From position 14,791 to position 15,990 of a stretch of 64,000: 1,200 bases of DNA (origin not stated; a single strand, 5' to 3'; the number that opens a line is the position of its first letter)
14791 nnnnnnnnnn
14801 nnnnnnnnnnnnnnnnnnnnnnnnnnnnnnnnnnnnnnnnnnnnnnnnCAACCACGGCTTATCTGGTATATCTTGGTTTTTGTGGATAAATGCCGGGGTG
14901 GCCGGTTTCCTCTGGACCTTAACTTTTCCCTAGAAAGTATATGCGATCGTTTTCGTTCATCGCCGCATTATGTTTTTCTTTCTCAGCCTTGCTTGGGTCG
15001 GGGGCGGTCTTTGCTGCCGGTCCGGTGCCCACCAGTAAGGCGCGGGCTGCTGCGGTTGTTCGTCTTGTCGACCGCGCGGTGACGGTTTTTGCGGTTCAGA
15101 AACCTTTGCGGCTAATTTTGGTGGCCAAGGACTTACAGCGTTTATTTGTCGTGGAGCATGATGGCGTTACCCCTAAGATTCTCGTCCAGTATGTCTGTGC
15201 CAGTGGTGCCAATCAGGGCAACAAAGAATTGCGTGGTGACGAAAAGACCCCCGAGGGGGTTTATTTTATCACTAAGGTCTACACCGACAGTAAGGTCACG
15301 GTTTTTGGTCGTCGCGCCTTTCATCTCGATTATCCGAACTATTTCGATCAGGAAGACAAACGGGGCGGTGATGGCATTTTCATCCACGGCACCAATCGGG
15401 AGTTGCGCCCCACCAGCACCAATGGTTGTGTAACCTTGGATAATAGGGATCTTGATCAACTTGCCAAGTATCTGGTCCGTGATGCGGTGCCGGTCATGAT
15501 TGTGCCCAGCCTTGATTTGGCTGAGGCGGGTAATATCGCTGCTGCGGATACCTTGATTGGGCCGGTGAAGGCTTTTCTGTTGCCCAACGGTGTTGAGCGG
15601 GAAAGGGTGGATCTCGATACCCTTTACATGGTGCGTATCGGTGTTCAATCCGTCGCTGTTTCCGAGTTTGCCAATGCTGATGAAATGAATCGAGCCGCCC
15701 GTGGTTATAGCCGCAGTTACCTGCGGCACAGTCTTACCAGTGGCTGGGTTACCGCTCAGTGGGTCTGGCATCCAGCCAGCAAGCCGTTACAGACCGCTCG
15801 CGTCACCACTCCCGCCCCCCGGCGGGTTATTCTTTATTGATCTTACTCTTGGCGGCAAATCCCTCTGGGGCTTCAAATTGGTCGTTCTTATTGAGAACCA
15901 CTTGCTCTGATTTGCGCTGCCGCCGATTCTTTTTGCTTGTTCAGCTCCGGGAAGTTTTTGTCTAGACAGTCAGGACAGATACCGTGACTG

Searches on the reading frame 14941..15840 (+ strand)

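Call 20: search_protein_families(library=pfam, proteins=[window:14941-15840:+], max_evalue=0.00001)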
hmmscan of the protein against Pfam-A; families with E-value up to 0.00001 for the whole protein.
window:14941-15840:+ (299 aa): 1 family
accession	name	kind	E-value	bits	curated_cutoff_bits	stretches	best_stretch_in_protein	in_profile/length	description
PF03734.19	YkuD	-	1e-14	55.8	23.4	1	58-181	3-141/146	L,D-transpeptidase catalytic domain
